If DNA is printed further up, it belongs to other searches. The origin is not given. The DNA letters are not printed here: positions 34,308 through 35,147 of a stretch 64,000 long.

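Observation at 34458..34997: DedA-family protein wedged between PMT-like paralogs, a candidate polyprenyl-phosphate recycling flippase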

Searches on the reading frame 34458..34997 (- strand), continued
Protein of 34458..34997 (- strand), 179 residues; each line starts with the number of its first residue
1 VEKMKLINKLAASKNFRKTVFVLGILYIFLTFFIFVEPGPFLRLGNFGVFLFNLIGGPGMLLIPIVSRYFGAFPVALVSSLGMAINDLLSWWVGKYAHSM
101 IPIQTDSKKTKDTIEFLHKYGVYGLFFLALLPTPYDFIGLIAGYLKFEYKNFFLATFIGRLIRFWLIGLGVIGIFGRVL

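Call 31: find_homologous_proteins(query=A1, max_evalue=0.00001)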
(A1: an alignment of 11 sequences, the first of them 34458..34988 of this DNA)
Query A1 (11 sequences) (176 aa, profile of the alignment): 204 proteins with E <= 0.00001 among 8000 candidates; the best 120 are listed.
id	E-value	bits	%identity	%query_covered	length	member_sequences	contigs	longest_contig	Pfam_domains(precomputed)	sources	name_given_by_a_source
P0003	6.3e-75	269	52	95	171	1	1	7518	PF09335.17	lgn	-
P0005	4.2e-74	266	49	97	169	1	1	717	PF09335.17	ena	-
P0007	3.6e-72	260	50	89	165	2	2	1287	PF09335.17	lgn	-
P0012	5.6e-72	259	52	99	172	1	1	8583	PF09335.17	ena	-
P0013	1.6e-71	258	47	99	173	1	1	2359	PF09335.17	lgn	-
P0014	1.6e-71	258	50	96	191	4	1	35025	PF09335.17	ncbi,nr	ncbi:MAG TPA: VTT domain-containing protein [Nevskiaceae bacterium]|nr:VTT domain-containing protein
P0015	2.3e-71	257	49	99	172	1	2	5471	PF09335.17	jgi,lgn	jgi:membrane protein YqaA with SNARE-associated domain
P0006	2.3e-71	257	47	98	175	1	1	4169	PF09335.17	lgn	-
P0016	4.3e-71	256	48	98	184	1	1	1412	PF09335.17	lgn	-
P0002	4.6e-71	256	69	99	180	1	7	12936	PF09335.17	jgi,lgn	jgi:membrane protein YqaA with SNARE-associated domain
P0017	5.3e-71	256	47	97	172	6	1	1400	PF09335.17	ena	-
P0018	1.2e-70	255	47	98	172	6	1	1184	PF09335.17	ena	-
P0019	1.4e-70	254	47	96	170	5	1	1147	PF09335.17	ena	-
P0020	1.4e-70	254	49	98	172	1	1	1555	PF09335.17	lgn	-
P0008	3.5e-70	253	50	93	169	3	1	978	PF09335.17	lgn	-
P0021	1.0e-69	252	47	95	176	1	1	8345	PF09335.17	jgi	-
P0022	1.1e-69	251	44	96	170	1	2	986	PF09335.17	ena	-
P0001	2.9e-69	250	100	100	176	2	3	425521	PF09335.17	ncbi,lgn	-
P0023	8.2e-69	249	47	98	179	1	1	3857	PF09335.17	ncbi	-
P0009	1.0e-68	248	44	93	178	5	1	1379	PF09335.17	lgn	-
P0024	1.1e-68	248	48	84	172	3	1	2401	PF09335.17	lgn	-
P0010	1.4e-68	248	40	95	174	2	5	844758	PF09335.17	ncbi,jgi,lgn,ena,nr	ncbi:MAG TPA: VTT domain-containing protein [Candidatus Woesebacteria bacterium]|nr:VTT domain-conta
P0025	2.4e-68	247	44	97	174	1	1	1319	PF09335.17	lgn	-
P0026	2.7e-68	247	47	97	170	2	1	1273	PF09335.17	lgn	-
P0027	2.9e-68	247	44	97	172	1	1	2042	PF09335.17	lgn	-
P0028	3.3e-68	247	48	94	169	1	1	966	PF09335.17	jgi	jgi:membrane protein YqaA with SNARE-associated domain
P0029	5.2e-68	246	46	98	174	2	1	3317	PF09335.17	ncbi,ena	-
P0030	6.4e-68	246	45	94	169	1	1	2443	PF09335.17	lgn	-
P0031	8.3e-68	245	48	97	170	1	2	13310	PF09335.17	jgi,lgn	-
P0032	1.0e-67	245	43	98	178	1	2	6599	PF09335.17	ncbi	-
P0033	1.2e-67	245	48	96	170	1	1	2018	PF09335.17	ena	-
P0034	1.5e-67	245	48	89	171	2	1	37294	PF09335.17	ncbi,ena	-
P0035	2.1e-67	244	49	97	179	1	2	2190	PF09335.17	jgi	jgi:membrane protein YqaA with SNARE-associated domain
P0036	3.1e-67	243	48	96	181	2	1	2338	PF09335.17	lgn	-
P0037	4.6e-67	243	52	93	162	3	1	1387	PF09335.17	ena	-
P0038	4.9e-67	243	48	98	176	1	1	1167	PF09335.17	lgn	-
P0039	7.9e-67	242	45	94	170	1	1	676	PF09335.17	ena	-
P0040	8.3e-67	242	44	97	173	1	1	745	PF09335.17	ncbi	-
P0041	9.5e-67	242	45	99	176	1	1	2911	PF09335.17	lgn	-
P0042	1.9e-66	241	42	98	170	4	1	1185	PF09335.17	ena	-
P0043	2.1e-66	241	46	97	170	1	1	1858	PF09335.17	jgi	jgi:membrane protein YqaA with SNARE-associated domain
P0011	2.1e-66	241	41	97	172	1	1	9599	PF09335.17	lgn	-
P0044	2.3e-66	241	49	94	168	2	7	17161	PF09335.17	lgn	-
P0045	3.1e-66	240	46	94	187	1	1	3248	PF09335.17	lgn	-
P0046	4.9e-66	240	41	100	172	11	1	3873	PF09335.17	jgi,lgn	-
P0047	4.9e-66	240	47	90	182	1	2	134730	PF09335.17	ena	-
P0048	5.4e-66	239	47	96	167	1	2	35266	PF09335.17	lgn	-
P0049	6.0e-66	239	52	91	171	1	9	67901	PF09335.17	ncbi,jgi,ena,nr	ncbi:MAG TPA: VTT domain-containing protein [Patescibacteria group bacterium]|nr:VTT domain-containi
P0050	8.1e-66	239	49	93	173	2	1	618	PF09335.17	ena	-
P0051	9.7e-66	239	49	99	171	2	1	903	PF09335.17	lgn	-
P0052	1.8e-65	238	47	95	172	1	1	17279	PF09335.17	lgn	-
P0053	3.9e-65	237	43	95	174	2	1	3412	PF09335.17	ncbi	-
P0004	4.2e-65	237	54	95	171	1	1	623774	PF09335.17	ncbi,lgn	-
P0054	6.3e-65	236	42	97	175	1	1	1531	PF09335.17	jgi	jgi:membrane protein YqaA with SNARE-associated domain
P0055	6.8e-65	236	47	90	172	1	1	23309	PF09335.17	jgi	jgi:membrane protein YqaA with SNARE-associated domain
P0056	7.0e-65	236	44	97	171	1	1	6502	PF09335.17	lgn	-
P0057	9.6e-65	235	46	97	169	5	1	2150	PF09335.17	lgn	-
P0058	9.7e-65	235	46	100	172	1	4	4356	PF09335.17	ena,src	-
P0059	1.2e-64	235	45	94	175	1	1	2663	PF09335.17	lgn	-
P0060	3.4e-64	234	42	99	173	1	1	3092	PF09335.17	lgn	-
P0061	3.6e-64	234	46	94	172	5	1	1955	PF09335.17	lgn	-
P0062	5.2e-64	233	44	100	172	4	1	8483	PF09335.17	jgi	jgi:membrane protein YqaA with SNARE-associated domain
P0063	7.2e-64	233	47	94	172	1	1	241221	PF09335.17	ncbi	-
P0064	8.5e-64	232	45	100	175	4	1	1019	PF09335.17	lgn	-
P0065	9.0e-64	232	46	81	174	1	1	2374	PF09335.17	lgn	-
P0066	1.7e-63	231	45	98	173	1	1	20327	PF09335.17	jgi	jgi:membrane protein YqaA with SNARE-associated domain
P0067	1.8e-63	231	47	95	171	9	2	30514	PF09335.17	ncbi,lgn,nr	ncbi:VTT domain-containing protein [Patescibacteria group bacterium]|nr:VTT domain-containing protei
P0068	2.1e-63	231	43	96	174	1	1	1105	PF09335.17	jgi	jgi:membrane protein YqaA with SNARE-associated domain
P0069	2.2e-63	231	45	86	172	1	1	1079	PF09335.17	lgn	-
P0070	2.5e-63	231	41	99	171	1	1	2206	PF09335.17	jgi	jgi:membrane protein YqaA with SNARE-associated domain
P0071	2.7e-63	231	47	95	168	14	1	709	PF09335.17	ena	-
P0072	2.7e-63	231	42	99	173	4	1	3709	PF09335.17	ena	-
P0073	2.8e-63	231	47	97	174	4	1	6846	PF09335.17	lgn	-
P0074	2.8e-63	231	43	97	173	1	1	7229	PF09335.17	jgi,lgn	jgi:membrane protein DedA with SNARE-associated domain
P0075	3.2e-63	230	46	95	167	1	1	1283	PF09335.17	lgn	-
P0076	3.6e-63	230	46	98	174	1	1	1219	PF09335.17,PF06695.17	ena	-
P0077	3.6e-63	230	45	94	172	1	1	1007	PF09335.17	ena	-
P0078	3.9e-63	230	40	97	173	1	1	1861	PF09335.17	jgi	jgi:membrane protein YqaA with SNARE-associated domain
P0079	4.1e-63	230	46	95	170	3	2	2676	PF09335.17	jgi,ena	jgi:membrane protein DedA with SNARE-associated domain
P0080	4.2e-63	230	50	91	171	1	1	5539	PF09335.17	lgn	-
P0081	5.3e-63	230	46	94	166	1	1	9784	PF09335.17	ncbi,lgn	-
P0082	5.4e-63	230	46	91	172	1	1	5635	PF09335.17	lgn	-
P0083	5.5e-63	230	47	93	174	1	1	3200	PF09335.17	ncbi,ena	-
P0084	5.9e-63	230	47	98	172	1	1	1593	PF09335.17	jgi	jgi:membrane protein YqaA with SNARE-associated domain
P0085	7.1e-63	229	42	95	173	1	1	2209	PF09335.17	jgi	jgi:membrane protein YqaA with SNARE-associated domain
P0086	8.2e-63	229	43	98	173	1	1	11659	PF09335.17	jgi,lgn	jgi:membrane protein YqaA with SNARE-associated domain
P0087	8.3e-63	229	45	95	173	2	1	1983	PF09335.17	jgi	-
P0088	1.3e-62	228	46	91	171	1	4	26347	PF09335.17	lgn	-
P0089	1.3e-62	228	46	97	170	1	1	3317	PF09335.17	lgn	-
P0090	1.4e-62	228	45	97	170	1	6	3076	PF09335.17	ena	-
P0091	1.5e-62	228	46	95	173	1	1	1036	PF09335.17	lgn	-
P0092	1.6e-62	228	46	95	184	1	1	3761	PF09335.17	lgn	-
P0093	2.2e-62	228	46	94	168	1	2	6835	PF09335.17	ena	-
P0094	3.0e-62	227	44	97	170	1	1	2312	PF09335.17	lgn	-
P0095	3.2e-62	227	49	95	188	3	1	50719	PF09335.17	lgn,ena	-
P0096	3.3e-62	227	46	97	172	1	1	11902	PF09335.17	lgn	-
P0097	3.7e-62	227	48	95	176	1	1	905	PF09335.17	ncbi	-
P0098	3.8e-62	227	49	83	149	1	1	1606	PF09335.17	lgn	-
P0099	3.8e-62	227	46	91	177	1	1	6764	PF09335.17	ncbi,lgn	-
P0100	5.2e-62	227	40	95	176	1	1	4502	PF09335.17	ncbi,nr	ncbi:MAG: VTT domain-containing protein [candidate division WWE3 bacterium]|nr:VTT domain-containing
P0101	6.8e-62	226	46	95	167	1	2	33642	PF09335.17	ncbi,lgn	-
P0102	6.8e-62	226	48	100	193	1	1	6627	PF09335.17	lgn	-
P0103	7.2e-62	226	44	95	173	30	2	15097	PF09335.17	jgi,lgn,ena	-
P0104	7.3e-62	226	44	92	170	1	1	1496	PF09335.17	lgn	-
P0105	7.4e-62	226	44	94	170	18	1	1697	PF09335.17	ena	-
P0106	7.6e-62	226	42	98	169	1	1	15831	PF09335.17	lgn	-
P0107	8.8e-62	226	47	95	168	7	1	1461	PF09335.17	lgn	-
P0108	9.0e-62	226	46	99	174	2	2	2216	PF09335.17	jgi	-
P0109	1.1e-61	225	47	96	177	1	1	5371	PF09335.17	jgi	-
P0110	1.2e-61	225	45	89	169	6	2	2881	PF09335.17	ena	-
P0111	1.4e-61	225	45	94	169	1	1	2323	PF09335.17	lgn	-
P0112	1.4e-61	225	43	97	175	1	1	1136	PF09335.17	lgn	-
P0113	2.3e-61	224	43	95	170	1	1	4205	PF09335.17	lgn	-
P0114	2.3e-61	224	45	85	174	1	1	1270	PF09335.17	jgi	-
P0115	2.4e-61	224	42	98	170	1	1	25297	PF09335.17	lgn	-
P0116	2.5e-61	224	46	98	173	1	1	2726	PF09335.17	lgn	-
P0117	3.8e-61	224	47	90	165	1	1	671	PF09335.17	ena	-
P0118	5.3e-61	223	47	90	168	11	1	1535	PF09335.17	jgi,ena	-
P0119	5.4e-61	223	47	90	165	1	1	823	PF09335.17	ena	-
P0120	8.3e-61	223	43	91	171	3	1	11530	PF09335.17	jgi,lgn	-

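Call 42: predict_structure(alignment_id=A2)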
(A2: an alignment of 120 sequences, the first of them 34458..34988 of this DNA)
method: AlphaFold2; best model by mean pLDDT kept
length: 176 residues; sequences in the alignment: 120
mean_pLDDT: 92.2   pTM: 0.83
mean pLDDT of the five models: 92.2, 91.0, 90.9, 90.8, 89.0
residues with pLDDT >= 90: 133; 70-90: 40; 50-70: 3; < 50: 0
segments of 3 or more residues with pLDDT < 50: none
pLDDT, mean of each block of 10 residues (from residue 1): 88 93 89 90 94 85 96 97 93 78 88 97 95 92 96 97 98 92
secondary structure, 60 per line:
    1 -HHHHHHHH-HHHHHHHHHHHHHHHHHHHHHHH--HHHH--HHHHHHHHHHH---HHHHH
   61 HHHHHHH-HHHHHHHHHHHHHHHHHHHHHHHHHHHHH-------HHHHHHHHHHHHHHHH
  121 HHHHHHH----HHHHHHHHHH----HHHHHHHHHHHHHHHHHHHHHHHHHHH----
elements in order: H2-9 H11-33 H36-39 H42-52 H56-67 H69-97 H105-127 H132-141 H146-172

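Call 45: fold_search(model_id=the predicted structure, library=pdb)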
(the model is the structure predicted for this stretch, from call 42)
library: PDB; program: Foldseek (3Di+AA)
matches with E <= 10: 112; with E <= 0.001: 0
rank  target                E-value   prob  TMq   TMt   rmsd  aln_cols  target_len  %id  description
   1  4u95_A                1.4e+00  0.07  0.15  0.05  16.1       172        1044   15  Coupling of remote alternating-access transport mechanisms for protons and substrates in the multidrug efflux pump Acr (released 2014-10-15)
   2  6csx_A                1.4e+00  0.06  0.13  0.04  17.8       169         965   11  Single particles Cryo-EM structure of AcrB D407A associated with lipid bilayer at 3.0 Angstrom (released 2018-12-05)
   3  6q4n_A                1.7e+00  0.06  0.14  0.05  16.0       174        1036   12  Fusidic acid bound AcrB_V340A (released 2019-11-13)
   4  6q4o_A                1.7e+00  0.06  0.16  0.04  17.2       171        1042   13  Fusidic acid bound AcrB_I27A (released 2019-11-13)
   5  6zof_A                1.7e+00  0.05  0.13  0.05  16.8       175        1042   12  Fusidic acid binding to the TM7/TM8 groove of AcrB-F380A T protomer (released 2021-05-19)
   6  7e2i_D                1.8e+00  0.06  0.16  0.05  17.2       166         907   12  Cryo-EM structure of hDisp1NNN-ShhN (released 2021-12-08)
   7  7ouk_A                1.8e+00  0.06  0.14  0.05  16.3       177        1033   11  BDM88855 inhibitor bound to the transmembrane domain of AcrB (released 2021-12-29)
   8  7b5p_C                2.3e+00  0.06  0.17  0.05  19.0       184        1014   12  AcrB in cycloalkane amphipol (released 2021-12-08)
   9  7o3n_B                2.3e+00  0.06  0.15  0.05  16.0       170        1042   16  Crystal Structure of AcrB Single Mutant - 2 (released 2022-04-13)
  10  4u8y_A                2.4e+00  0.06  0.16  0.05  16.2       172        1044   16  Coupling of remote alternating-access transport mechanisms for protons and substrates in the multidrug efflux pump Acr (released 2014-10-15)
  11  7o3l_A                2.4e+00  0.05  0.15  0.05  16.5       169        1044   14  Crystal Structure of AcrB Double Mutant (released 2022-04-13)
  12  7oum_A                2.5e+00  0.06  0.16  0.05  17.4       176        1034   11  BDM88855 inhibitor bound to the transmembrane domain of AcrB-R971A (released 2021-12-29)
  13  6nzi                  2.9e+00  0.06  0.17  0.05  17.5       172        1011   12  Low resolution crystal structure of the bacterial multidrug efflux transporter AcrB in the presence of cadmium (released 2019-02-27)
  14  8qzl_A                2.9e+00  0.04  0.15  0.05  16.5       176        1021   12  Single particle cryo-EM co-structure of Klebsiella pneumoniae AcrB with the BDM91288 efflux pump inhibitor at 3.42 Ang (released 2024-11-06)
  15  4k0j_A                2.9e+00  0.03  0.14  0.05  17.9       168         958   16  X-ray crystal structure of a heavy metal efflux pump, crystal form I (released 2013-10-16)
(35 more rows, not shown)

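Call 46: search_protein_representatives(alignment_id=A2)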
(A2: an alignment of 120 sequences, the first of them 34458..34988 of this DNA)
Query: 120 sequences, 172 profile positions. Proteins with E-value up to 0.001 (for the whole library): 2005; up to 1e-10: 357; up to 1e-30: 18. The best 150 are listed.
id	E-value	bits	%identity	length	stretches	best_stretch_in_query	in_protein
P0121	2.3e-57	209.6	-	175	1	3-166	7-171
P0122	7.9e-54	198.2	-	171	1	3-170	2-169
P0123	4.6e-52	192.4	-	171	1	2-166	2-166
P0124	4.7e-48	179.3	-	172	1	1-164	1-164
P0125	9.2e-48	178.4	-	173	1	5-163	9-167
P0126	1.0e-47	178.2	-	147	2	3-126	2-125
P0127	2.2e-45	170.6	-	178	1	5-170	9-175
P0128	2.8e-44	167.1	-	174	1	3-169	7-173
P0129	7.5e-44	165.7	-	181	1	8-166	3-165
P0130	6.0e-43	162.7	-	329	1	9-165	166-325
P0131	9.7e-42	158.8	-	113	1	58-169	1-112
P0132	4.7e-39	150.1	-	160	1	27-166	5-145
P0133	5.4e-39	149.8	-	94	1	80-169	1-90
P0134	9.3e-39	149.1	-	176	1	4-170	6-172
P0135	4.4e-38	146.9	-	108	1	2-105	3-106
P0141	9.7e-23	96.9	-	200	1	10-168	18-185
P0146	3.0e-20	88.8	-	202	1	20-160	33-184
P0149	8.5e-19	84.1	-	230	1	21-164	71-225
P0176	6.3e-17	78.0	-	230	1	17-169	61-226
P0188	3.3e-16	75.7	-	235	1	21-162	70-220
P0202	9.0e-16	74.3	-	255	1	19-158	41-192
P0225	3.9e-15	72.2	-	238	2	108-170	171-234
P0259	3.0e-14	69.3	-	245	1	33-163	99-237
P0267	4.0e-14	68.9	-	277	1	29-162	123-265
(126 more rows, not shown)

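Call 50: find_encoding_contigs(protein=P0002, flank=8000, max_places=2)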
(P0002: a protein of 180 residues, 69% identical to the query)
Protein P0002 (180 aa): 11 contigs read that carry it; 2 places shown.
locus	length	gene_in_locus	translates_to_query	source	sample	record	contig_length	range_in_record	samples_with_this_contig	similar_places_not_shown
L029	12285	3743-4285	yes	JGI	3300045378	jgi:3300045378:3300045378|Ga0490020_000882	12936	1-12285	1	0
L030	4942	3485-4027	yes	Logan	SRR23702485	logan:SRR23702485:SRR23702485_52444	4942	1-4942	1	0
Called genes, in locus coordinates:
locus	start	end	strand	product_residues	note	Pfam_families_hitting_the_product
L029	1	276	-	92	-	?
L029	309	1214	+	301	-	PF00535:Glycos_transf_2, PF10111:Glyco_tranf_2_2 (faint), PF13641:Glyco_tranf_2_3, PF13632:Glyco_trans_2_3 (weak)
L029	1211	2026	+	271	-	PF00535:Glycos_transf_2, PF10111:Glyco_tranf_2_2 (weak), PF13641:Glyco_tranf_2_3, PF13506:Glyco_transf_21, PF13632:Glyco_trans_2_3 (faint)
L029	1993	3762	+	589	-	-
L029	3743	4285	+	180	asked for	PF09335:VTT_dom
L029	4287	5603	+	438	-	-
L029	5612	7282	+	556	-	PF13231:PMT_2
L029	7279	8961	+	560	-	-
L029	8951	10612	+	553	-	PF13231:PMT_2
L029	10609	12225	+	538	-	-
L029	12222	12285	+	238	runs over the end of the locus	?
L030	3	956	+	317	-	?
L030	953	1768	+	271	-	PF00535:Glycos_transf_2, PF10111:Glyco_tranf_2_2 (weak), PF13641:Glyco_tranf_2_3, PF13506:Glyco_transf_21, PF13632:Glyco_trans_2_3 (faint)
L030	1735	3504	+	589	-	-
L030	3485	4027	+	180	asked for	PF09335:VTT_dom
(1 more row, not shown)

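Call 51: find_encoding_contigs(protein=P0049, flank=6000, max_places=1)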
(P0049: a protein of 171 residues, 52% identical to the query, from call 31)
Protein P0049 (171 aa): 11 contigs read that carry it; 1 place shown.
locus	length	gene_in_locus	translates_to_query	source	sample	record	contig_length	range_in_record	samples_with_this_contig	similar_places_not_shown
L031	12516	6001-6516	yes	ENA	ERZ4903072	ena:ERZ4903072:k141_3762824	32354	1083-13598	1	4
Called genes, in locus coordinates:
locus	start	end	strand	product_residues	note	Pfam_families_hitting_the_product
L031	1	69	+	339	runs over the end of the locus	PF00512:HisKA, PF02518:HATPase_c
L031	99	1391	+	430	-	PF25919:BSH_CusB (faint), PF25917:BSH_RND, PF25973:BSH_CzcB (faint), PF25990:Beta-barrel_YknX, PF25954:Beta-barrel_RND_2 (weak), PF25989:YknX_C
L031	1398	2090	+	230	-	PF00005:ABC_tran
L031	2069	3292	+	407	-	PF12704:MacB_PCD, PF02687:FtsX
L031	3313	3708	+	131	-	-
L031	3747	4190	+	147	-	PF07731:Cu-oxidase_2 (faint), PF13473:Cupredoxin_1, PF00127:Copper-bind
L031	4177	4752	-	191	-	PF03193:RsgA_GTPase (faint), PF00350:Dynamin_N (faint), PF01926:MMR_HSR1, PF02421:FeoB_N, PF00009:GTP_EFTU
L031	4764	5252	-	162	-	PF03449:GreA_GreB_N, PF01272:GreA_GreB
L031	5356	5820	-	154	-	PF08719:NADAR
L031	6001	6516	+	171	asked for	PF09335:VTT_dom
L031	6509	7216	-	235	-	PF01712:dNK, PF13521:AAA_28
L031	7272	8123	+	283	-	PF05116:S6PP (faint), PF08282:Hydrolase_3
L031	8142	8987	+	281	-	PF00892:EamA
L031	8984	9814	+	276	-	PF12705:PDDEXK_1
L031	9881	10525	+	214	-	-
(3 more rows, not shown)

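Call 52: find_encoding_contigs(protein=P0047, flank=6000, max_places=1)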
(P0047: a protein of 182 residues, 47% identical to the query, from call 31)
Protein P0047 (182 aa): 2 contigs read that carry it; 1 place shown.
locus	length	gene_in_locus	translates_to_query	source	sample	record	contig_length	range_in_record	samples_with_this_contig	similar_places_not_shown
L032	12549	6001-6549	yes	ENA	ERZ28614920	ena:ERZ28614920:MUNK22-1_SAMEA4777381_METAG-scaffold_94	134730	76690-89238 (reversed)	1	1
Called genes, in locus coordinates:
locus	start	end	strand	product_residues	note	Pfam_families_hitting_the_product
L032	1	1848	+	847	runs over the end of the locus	PF00690:Cation_ATPase_N (weak), PF00122:E1-E2_ATPase, PF00702:Hydrolase, PF13246:Cation_ATPase, PF08282:Hydrolase_3 (faint), PF00689:Cation_ATPase_C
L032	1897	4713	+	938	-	PF07705:CARDB, PF25020:TTR_TEN1-4 (faint), PF13620:CarboxypepD_reg, PF13715:CarbopepD_reg_2, PF13620:CarboxypepD_reg, PF13715:CarbopepD_reg_2 (weak)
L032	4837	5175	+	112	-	PF24315:DUF7489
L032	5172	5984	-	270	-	-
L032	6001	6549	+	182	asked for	PF09335:VTT_dom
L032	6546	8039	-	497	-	-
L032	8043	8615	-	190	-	PF04307:YdjM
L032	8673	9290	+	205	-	-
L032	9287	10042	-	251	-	-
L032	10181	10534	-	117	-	PF00076:RRM_1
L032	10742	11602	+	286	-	-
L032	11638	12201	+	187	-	PF02586:SRAP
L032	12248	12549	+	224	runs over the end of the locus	-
